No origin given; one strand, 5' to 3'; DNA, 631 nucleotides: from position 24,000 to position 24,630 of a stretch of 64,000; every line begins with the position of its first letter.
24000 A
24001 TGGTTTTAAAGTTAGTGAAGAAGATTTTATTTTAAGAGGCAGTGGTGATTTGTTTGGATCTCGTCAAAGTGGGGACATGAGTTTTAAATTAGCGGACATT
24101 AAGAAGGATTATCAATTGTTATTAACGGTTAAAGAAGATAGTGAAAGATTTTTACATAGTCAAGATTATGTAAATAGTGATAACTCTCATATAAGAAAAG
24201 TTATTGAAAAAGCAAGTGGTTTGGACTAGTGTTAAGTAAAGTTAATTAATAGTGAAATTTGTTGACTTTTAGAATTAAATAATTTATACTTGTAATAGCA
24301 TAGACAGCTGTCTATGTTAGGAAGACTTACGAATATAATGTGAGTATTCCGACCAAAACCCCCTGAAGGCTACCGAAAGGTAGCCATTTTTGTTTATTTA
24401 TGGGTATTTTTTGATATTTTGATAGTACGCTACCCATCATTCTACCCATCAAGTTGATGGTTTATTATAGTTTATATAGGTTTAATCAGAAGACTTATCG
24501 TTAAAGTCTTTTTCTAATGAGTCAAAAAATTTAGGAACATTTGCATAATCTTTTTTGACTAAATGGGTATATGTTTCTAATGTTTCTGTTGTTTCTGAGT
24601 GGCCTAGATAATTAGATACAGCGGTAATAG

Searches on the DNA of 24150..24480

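Call 66: search_rna_families(source=window, start=24150, end=24480, threshold=evalue, max_evalue=1, show_alignments=1)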
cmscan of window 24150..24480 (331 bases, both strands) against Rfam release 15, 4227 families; matches with E-value up to 1: 1.
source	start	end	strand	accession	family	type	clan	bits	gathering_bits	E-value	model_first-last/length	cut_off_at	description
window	24389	24465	-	RF02004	group-II-D1D4-5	Intron;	CL00102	17.4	34.5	0.12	1-201/201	no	Group II catalytic intron D1-D4-5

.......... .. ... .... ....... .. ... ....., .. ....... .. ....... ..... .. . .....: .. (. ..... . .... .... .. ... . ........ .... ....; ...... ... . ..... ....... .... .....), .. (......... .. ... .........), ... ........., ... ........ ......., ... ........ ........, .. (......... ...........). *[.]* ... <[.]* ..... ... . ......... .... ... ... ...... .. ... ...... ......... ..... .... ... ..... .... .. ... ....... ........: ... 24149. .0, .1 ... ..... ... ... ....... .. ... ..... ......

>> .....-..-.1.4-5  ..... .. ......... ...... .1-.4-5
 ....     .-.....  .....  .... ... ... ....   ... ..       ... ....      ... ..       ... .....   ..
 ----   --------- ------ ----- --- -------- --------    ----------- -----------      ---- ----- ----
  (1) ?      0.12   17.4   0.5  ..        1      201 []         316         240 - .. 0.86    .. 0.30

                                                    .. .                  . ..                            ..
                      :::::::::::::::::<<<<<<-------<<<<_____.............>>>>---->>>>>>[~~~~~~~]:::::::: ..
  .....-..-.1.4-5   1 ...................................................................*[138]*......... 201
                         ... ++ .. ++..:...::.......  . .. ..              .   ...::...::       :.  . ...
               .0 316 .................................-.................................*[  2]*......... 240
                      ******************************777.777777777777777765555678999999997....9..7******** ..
